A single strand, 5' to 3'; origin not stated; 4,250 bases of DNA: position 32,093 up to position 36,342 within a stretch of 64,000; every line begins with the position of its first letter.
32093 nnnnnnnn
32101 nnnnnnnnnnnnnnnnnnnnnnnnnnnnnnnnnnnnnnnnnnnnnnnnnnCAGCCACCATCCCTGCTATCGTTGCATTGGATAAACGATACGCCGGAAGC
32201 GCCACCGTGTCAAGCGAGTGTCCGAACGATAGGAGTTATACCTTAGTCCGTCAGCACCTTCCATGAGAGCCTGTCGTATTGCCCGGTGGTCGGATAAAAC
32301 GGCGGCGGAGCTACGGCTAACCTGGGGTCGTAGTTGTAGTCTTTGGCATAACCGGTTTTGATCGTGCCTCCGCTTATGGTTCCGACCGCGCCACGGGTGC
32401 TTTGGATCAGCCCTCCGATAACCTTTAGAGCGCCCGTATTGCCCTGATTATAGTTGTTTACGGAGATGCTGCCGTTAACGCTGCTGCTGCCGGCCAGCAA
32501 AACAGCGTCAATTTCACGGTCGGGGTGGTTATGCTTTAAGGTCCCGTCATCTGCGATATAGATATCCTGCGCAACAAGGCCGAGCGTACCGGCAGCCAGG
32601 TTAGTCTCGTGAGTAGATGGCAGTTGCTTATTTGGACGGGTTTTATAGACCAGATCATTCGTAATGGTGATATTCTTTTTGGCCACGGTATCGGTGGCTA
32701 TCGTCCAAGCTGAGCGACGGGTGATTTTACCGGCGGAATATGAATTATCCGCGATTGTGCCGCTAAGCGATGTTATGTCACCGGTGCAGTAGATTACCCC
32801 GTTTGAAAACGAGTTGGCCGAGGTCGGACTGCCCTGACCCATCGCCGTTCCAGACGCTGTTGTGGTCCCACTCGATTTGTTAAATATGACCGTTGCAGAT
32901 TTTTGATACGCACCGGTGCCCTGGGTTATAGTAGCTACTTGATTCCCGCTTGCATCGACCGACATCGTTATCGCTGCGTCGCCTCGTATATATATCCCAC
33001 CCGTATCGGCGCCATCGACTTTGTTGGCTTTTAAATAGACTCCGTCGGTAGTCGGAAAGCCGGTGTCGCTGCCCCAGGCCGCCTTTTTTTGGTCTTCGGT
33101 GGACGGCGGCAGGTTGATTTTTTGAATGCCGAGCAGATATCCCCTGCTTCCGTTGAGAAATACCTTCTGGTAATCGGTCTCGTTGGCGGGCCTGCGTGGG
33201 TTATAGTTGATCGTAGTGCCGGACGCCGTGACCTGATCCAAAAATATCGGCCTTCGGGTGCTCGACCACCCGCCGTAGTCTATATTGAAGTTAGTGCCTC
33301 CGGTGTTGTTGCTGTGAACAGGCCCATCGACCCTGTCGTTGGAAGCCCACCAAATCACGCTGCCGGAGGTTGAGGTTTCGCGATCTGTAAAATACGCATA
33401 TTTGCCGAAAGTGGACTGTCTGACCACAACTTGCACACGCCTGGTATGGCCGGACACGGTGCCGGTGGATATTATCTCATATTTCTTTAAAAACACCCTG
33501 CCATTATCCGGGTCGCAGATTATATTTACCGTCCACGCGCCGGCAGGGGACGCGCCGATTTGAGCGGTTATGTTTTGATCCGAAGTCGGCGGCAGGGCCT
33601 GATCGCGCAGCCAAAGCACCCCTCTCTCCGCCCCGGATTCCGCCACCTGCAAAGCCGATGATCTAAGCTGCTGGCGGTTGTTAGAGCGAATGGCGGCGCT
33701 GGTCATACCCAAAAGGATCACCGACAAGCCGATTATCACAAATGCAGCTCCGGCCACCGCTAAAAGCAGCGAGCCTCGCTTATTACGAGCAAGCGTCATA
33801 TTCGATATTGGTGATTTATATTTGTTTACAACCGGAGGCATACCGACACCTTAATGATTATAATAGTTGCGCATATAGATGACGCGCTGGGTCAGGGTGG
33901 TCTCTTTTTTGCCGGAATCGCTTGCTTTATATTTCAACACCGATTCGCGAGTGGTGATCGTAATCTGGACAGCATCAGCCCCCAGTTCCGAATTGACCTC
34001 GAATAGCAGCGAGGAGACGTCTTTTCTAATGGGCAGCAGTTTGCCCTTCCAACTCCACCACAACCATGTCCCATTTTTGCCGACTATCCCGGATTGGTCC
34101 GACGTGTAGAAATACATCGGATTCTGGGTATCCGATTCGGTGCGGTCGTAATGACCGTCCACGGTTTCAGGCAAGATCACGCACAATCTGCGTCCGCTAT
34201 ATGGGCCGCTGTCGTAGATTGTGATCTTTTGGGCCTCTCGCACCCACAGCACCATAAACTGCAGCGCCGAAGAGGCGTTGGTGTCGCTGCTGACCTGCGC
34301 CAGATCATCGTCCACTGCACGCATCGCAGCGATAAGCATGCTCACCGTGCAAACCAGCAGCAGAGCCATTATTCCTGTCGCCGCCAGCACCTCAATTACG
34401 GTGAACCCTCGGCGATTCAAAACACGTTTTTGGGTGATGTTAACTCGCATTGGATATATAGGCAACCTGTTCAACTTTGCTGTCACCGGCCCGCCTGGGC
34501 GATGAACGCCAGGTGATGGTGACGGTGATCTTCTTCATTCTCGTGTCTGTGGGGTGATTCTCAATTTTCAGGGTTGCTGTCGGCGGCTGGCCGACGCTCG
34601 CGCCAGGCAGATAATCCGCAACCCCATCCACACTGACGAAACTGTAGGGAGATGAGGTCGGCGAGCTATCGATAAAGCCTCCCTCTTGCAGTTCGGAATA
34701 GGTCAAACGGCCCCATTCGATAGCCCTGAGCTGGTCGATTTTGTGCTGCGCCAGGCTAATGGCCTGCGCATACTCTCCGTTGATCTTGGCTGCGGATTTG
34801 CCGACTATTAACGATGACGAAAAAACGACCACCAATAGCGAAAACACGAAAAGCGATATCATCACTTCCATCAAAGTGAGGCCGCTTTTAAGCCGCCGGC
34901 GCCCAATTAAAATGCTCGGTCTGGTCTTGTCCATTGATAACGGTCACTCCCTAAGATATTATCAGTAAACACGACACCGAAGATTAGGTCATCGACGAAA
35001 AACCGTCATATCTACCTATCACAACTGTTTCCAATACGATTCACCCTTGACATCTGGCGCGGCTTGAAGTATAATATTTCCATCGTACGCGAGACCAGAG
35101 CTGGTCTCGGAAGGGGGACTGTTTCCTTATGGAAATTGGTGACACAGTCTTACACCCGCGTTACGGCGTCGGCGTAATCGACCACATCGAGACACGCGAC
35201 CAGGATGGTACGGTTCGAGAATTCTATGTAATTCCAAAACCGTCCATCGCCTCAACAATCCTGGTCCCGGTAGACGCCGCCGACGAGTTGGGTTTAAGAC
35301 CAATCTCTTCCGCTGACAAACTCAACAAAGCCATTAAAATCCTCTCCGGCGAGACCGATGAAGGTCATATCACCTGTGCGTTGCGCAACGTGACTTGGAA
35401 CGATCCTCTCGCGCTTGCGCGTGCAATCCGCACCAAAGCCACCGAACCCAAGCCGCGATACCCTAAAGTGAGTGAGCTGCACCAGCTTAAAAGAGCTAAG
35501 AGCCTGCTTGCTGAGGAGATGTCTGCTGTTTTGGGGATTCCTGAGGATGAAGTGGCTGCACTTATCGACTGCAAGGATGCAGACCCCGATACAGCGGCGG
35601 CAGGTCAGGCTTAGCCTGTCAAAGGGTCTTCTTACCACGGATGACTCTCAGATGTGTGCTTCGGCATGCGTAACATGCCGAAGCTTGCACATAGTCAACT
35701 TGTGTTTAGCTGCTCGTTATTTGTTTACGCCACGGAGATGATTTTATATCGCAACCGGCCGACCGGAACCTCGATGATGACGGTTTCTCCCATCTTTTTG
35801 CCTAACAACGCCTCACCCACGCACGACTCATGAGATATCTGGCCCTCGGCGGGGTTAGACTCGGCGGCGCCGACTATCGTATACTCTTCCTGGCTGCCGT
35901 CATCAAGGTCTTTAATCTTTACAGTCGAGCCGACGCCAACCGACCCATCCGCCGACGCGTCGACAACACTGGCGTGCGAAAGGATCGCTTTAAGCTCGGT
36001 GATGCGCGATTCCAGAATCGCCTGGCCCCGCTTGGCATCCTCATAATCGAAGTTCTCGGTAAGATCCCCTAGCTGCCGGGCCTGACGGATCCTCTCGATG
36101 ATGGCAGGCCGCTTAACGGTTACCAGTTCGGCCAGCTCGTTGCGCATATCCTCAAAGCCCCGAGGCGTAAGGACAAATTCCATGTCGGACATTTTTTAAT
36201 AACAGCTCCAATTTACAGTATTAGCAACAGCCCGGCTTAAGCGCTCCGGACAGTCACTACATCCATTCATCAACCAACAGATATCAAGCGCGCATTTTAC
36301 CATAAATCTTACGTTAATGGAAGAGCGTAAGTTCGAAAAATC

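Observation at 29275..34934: Minor-pilin operon ending in a Wzy_C/TPR protein: candidate pilin O-oligosaccharyltransferase module, with divergent C39-like peptidase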

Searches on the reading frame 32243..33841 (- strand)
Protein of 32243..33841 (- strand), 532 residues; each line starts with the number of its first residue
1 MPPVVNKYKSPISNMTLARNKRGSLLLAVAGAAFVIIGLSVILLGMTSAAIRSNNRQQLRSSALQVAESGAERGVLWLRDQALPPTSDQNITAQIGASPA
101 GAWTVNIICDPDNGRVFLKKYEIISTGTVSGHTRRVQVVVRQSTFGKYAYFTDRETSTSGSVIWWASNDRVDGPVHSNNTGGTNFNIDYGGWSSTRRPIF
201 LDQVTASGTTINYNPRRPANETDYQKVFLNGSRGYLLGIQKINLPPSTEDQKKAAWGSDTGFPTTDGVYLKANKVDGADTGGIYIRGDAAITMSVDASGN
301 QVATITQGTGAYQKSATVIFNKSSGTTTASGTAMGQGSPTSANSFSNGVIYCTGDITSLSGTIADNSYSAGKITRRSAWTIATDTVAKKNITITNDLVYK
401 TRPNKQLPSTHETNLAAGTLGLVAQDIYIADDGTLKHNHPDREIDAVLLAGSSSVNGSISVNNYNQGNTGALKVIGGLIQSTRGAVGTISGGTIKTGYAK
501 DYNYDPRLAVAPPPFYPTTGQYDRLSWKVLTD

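Call 3: search_protein_families(library=pfam, proteins=[window:32243-33841:-], max_evalue=0.1)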
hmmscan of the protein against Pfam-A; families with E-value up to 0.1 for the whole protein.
window:32243-33841:- (532 aa): 2 families
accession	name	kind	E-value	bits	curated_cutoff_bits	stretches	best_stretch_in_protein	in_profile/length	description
PF16241.10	DUF4900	-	0.00051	20.8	29.4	1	137-181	28-72/89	Domain of unknown function (DUF4900)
PF06724.16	DUF1206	-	0.055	14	26.2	0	16-45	38-67/70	Domain of Unknown Function (DUF1206)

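Call 4: search_protein_families(library=ncbifam, proteins=[window:32243-33841:-], max_evalue=0.1)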
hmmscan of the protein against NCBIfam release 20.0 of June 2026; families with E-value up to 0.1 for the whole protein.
window:32243-33841:- (532 aa): 0 families

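Call 36: find_homologous_proteins(query=window:32243-33841:-)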
Query window:32243-33841:- (532 aa): 208 proteins with E <= 0.001 among 8000 candidates; the best 120 are listed.
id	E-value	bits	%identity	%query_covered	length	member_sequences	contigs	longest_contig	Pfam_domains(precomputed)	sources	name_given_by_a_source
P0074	0.0e+0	1078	90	100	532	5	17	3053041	PF16241.11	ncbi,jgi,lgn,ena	ncbi:MAG: hypothetical protein ACOX3G_05005 [Armatimonadota bacterium]|jgi:hypothetical protein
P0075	0.0e+0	1016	90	95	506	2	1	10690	PF16241.11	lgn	-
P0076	1.8e-283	959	82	100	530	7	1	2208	PF16241.11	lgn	-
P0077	7.1e-283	957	81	98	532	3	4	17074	PF16241.11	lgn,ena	-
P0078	7.8e-215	733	65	97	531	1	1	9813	PF16241.11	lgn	-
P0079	3.3e-213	727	67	97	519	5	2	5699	PF16241.11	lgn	-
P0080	9.6e-212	722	65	99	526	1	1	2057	PF16241.11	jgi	jgi:hypothetical protein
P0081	1.0e-209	716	65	97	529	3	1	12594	PF16241.11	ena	-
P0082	1.6e-205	702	65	96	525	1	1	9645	PF16241.11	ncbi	-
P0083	7.6e-205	700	62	98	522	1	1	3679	PF16241.11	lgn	-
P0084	6.8e-203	693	63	97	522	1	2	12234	PF16241.11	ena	-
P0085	1.7e-202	692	63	97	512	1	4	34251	PF16241.11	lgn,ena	-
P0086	3.6e-202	691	63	97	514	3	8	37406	PF16241.11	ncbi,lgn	-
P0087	5.3e-202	690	63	97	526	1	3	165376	PF16241.11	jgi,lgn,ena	-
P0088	1.9e-200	685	62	97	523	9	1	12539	PF16241.11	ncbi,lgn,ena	-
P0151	1.2e-136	475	48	96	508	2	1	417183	PF16241.11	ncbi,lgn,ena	-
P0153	6.2e-136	472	48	96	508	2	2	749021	PF16241.11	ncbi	ncbi:MAG: hypothetical protein ACUVT8_01280 [Armatimonadota bacterium]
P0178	2.3e-121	424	42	97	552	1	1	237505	PF16241.11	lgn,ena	-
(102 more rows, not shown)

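Call 37: find_encoding_contigs(protein=P0153, flank=7000, max_places=1)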
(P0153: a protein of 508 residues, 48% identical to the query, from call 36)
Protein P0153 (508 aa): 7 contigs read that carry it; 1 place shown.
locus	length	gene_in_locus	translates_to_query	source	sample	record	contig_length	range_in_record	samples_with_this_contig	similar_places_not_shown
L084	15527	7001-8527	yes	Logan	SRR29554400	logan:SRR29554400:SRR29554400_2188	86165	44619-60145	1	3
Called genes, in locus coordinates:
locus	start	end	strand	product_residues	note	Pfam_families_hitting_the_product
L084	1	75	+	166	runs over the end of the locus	PF13385:Laminin_G_3 (weak)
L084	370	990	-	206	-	PF01725:Ham1p_like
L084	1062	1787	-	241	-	PF01138:RNase_PH, PF03725:RNase_PH_C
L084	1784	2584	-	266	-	PF01177:Asp_Glu_race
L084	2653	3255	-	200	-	PF10646:Germane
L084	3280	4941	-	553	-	PF11741:AMIN (weak), PF01520:Amidase_3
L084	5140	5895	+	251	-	-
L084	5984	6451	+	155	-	-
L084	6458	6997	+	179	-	-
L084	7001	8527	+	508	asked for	PF16241:DUF4900 (weak)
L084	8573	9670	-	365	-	PF01408:GFO_IDH_MocA, PF02894:GFO_IDH_MocA_C, PF22725:GFO_IDH_MocA_C3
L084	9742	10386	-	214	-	PF06283:ThuA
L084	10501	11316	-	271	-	PF00588:SpoU_methylase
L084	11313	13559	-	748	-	-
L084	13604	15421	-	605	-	PF03717:PBP_dimer, PF00905:Transpeptidase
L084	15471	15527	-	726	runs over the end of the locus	PF00912:Transgly, PF00905:Transpeptidase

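Call 38: find_encoding_contigs(protein=P0151, flank=7000, max_places=1)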
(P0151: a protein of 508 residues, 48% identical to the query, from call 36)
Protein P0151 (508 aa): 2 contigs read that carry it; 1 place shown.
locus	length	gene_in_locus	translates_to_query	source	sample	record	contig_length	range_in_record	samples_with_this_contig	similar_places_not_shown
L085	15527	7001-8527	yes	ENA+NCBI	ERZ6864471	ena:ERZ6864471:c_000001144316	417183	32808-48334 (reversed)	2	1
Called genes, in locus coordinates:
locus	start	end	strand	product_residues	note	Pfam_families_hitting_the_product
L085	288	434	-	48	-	-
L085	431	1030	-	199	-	PF01725:Ham1p_like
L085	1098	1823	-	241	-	PF01138:RNase_PH, PF03725:RNase_PH_C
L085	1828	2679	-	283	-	PF01177:Asp_Glu_race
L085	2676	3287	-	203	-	PF10646:Germane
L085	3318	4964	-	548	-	PF11741:AMIN (weak), PF01520:Amidase_3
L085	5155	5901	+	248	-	PF17131:TP_0789-like (weak)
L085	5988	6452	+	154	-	PF07963:N_methyl (weak)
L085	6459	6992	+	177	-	-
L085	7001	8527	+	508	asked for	PF16241:DUF4900 (weak)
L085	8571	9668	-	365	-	PF01408:GFO_IDH_MocA, PF03447:NAD_binding_3 (weak), PF02894:GFO_IDH_MocA_C (weak), PF22725:GFO_IDH_MocA_C3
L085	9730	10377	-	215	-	PF06283:ThuA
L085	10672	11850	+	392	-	PF02595:Gly_kinase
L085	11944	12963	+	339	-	PF05559:DUF763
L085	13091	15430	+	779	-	PF00403:HMA, PF00122:E1-E2_ATPase, PF00702:Hydrolase, PF12710:HAD (faint), PF08282:Hydrolase_3 (faint)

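Call 39: find_encoding_contigs(protein=P0178, flank=7000, max_places=1)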
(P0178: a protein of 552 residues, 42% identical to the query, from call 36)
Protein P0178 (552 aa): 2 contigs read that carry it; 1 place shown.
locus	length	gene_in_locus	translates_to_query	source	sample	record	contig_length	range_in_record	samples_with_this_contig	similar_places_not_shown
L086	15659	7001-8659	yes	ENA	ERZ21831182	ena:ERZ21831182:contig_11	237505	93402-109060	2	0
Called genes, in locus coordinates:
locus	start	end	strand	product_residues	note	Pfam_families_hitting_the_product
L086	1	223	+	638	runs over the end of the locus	PF03924:CHASE, PF00989:PAS, PF13188:PAS_8 (weak), PF08447:PAS_3 (weak), PF08448:PAS_4, PF13426:PAS_9, PF00990:GGDEF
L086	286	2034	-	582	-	PF17297:PEPCK_N, PF00821:PEPCK_GTP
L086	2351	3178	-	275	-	PF00005:ABC_tran, PF13304:AAA_21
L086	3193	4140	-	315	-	PF02361:CbiQ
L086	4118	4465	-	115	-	PF13190:PDGLE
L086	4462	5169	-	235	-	PF01891:CbiM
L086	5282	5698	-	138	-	PF08753:NikR_C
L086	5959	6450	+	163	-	PF07963:N_methyl (weak)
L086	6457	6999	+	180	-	-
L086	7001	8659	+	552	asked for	PF16241:DUF4900 (weak)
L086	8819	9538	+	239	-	PF06283:ThuA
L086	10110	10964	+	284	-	PF06831:H2TH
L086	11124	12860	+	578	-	PF08240:ADH_N, PF00107:ADH_zinc_N (faint)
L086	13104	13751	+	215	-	PF00578:AhpC-TSA, PF08534:Redoxin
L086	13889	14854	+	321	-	PF00248:Aldo_ket_red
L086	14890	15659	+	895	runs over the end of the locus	-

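Call 54: predict_structure(alignment_id=A2)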
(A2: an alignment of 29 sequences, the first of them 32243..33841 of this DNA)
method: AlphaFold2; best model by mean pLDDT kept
length: 532 residues; sequences in the alignment: 29
mean_pLDDT: 87.6   pTM: 0.81
mean pLDDT of the five models: 87.6, 86.4, 84.9, 84.5, 79.7
residues with pLDDT >= 90: 301; 70-90: 192; 50-70: 19; < 50: 20
segments of 3 or more residues with pLDDT < 50: 1-6, 8-21
pLDDT, mean of each block of 10 residues (from residue 1): 44 45 68 82 81 85 92 90 83 87 94 82 94 93 93 75 86 92 87 88 93 92 91 88 91 92 94 79 95 96 95 94 90 91 88 97 94 91 96 96 90 94 96 68 95 92 86 94 88 90 91 89 91 72
secondary structure, 60 per line:
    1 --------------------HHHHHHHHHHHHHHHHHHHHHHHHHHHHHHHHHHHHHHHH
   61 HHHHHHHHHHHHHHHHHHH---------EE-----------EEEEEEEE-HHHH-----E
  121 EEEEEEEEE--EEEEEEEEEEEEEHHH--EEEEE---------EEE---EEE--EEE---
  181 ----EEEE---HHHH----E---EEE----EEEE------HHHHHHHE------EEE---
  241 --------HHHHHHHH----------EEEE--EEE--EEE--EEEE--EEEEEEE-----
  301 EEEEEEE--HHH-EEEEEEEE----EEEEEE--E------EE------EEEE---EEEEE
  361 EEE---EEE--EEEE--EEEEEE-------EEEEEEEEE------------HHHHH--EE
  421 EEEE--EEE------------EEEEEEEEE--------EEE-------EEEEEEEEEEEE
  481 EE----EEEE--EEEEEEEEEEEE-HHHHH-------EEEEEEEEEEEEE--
elements in order: H21-79 E102-109 H111-114 E120-129 E132-144 E150-154 E164-166 E170-172 E175-177 E185-188 H192-195 E204-206 E211-214 H221-227 E235-237 H249-256 E267-270 E273-275 E278-280 E283-286 E289-295 E301-307 E314-321 E326-331 E349-352 E356-363 E367-369 E372-375 E378-383 E391-399 H412-416 E419-424 E427-429 E442-450 E459-461 E469-482 E487-490 E493-504 H506-510 E518-530

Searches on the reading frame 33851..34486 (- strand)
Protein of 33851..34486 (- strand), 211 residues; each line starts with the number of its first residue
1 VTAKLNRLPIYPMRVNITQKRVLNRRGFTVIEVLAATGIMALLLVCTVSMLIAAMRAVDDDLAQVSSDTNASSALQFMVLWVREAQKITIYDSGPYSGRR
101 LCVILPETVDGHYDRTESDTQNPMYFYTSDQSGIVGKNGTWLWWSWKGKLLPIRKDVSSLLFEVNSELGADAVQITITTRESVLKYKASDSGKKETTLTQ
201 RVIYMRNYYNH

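Call 3: search_protein_families(library=pfam, proteins=[window:33851-34486:-], max_evalue=0.1)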
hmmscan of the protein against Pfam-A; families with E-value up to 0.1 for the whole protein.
window:33851-34486:- (211 aa): 1 family
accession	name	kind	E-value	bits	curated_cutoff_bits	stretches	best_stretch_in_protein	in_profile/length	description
PF07963.17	N_methyl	-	0.0013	18.6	21.2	1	24-44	3-23/27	Prokaryotic N-terminal methylation motif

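Call 4: search_protein_families(library=ncbifam, proteins=[window:33851-34486:-], max_evalue=0.1)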
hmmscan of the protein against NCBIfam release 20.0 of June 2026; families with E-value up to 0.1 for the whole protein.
window:33851-34486:- (211 aa): 6 families
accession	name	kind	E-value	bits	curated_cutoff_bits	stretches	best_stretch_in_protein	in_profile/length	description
NF038304.1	EPS_HpsC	equivalog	0.00092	18.9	200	1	20-93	15-86/318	hormogonium polysaccharide secretion pseudopilin HpsC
TIGR02532.1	IV_pilin_GFxxxE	domain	0.013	15.3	16.3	1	25-45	1-21/24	prepilin-type N-terminal cleavage/methylation domain-containing protein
NF047828.1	T3SSXpsI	equivalog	0.017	15.1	150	1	26-63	2-39/132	type II secretion system protein XpsI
NF041013.1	T4P_ComGE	equivalog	0.023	14.8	49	1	26-60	4-38/83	competence type IV pilus minor pilin ComGE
TIGR01711.1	gspJ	equivalog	0.024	14.5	64.85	1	26-57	1-32/192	type II secretion system minor pseudopilin GspJ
TIGR02599.1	TIGR02599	subfamily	0.047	12.9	256.5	1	27-79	1-53/361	Verru_Chthon cassette protein C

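Call 90: search_solved_structures(query=window:33851-34450:-, max_evalue=5)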
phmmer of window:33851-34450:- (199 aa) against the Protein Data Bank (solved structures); distinct sequences matched with E-value up to 5: 4.
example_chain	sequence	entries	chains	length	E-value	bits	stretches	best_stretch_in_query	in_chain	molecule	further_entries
7tgg_A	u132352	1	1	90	0.12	15.2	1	7-63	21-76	Geopilin domain 1 protein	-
9egp_A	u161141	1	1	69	0.26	14.1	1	9-48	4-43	Geopilin domain 1 protein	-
8uxv_A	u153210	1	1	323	1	12.1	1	47-117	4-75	consOR51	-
6giy_A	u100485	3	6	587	1.5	11.6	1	111-174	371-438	TssF | Putative type VI secretion protein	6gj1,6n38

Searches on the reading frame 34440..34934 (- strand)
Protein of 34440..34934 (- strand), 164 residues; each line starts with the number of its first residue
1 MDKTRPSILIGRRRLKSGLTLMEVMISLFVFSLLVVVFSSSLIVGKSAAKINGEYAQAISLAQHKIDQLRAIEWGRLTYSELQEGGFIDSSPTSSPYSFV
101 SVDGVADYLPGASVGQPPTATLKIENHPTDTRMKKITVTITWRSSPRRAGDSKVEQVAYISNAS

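Call 3: search_protein_families(library=pfam, proteins=[window:34440-34934:-], max_evalue=0.1)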
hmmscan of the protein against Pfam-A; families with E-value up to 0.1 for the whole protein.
window:34440-34934:- (164 aa): 1 family
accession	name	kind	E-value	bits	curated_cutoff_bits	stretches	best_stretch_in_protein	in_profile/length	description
PF07963.17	N_methyl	-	6.5e-05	22.8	21.2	1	13-37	1-25/27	Prokaryotic N-terminal methylation motif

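Call 4: search_protein_families(library=ncbifam, proteins=[window:34440-34934:-], max_evalue=0.1)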
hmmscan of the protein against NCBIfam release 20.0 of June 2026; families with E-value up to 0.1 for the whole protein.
window:34440-34934:- (164 aa): 6 families
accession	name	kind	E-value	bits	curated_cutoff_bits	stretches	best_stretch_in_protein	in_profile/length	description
NF040999.1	pilin_ComGC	equivalog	0.00068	19.8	75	1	17-90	2-74/84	competence type IV pilus major pilin ComGC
TIGR02532.1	IV_pilin_GFxxxE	domain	0.0015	18.3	16.3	1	17-37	2-22/24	prepilin-type N-terminal cleavage/methylation domain-containing protein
NF041002.1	pilin_ComGF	equivalog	0.0086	16.3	80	1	17-49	2-34/139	competence type IV pilus minor pilin ComGF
TIGR01710.1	typeII_sec_gspG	equivalog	0.0096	16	88.85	1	18-69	2-52/134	type II secretion system major pseudopilin GspG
NF041013.1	T4P_ComGE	equivalog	0.026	14.6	49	1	18-44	5-31/83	competence type IV pilus minor pilin ComGE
NF040982.1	ComGD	equivalog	0.08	13.3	70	0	17-42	2-27/139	competence type IV pilus minor pilin ComGD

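Call 89: search_solved_structures(query=window:34440-34934:-, max_evalue=5)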
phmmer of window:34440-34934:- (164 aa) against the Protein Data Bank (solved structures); distinct sequences matched with E-value up to 5: 2.
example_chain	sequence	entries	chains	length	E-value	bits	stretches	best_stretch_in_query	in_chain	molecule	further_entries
6d9z_F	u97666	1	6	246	0.47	13.6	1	24-77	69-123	Sulfate transporter CysZ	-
3l7p_A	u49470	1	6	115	0.55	13.3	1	81-154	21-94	Putative nitrogen regulatory protein PII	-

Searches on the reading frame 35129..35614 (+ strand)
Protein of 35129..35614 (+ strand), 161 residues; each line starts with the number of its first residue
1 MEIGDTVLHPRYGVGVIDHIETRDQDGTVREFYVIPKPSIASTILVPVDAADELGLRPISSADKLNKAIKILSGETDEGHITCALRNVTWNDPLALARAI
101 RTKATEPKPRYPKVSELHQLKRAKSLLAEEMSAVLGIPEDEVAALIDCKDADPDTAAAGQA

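Call 3: search_protein_families(library=pfam, proteins=[window:35129-35614:+], max_evalue=0.1)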
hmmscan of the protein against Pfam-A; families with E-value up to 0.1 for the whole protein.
window:35129-35614:+ (161 aa): 2 families
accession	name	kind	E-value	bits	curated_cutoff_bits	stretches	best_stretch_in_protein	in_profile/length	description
PF02559.22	CarD_TRCF_RID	-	1.4e-12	47.9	23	1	2-59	2-56/57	CarD-like/TRCF RID domain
PF21095.3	CarD_C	-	0.0012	19.2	23.1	1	110-147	50-87/87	CarD, C-terminal domain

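Call 4: search_protein_families(library=ncbifam, proteins=[window:35129-35614:+], max_evalue=0.1)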
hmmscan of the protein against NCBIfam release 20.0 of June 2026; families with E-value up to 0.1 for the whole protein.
window:35129-35614:+ (161 aa): 1 family
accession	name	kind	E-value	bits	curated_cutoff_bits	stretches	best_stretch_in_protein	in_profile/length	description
TIGR00580.2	mfd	equivalog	0.0022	16.5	800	1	2-54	311-362/907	transcription-repair coupling factor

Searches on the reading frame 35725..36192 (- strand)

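Call 27: search_protein_families(library=pfam, proteins=[window:35725-36192:-], max_evalue=0.001)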
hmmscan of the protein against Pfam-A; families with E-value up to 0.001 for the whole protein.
window:35725-36192:- (155 aa): 2 families
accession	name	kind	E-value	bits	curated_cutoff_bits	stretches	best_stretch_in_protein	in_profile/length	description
PF01272.25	GreA_GreB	-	6.5e-25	87.4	26.9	1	82-154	3-75/77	Transcription elongation factor, GreA/GreB, C-term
PF03449.20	GreA_GreB_N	-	2e-24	86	24.5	1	7-76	2-71/71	Transcription elongation factor, N-terminal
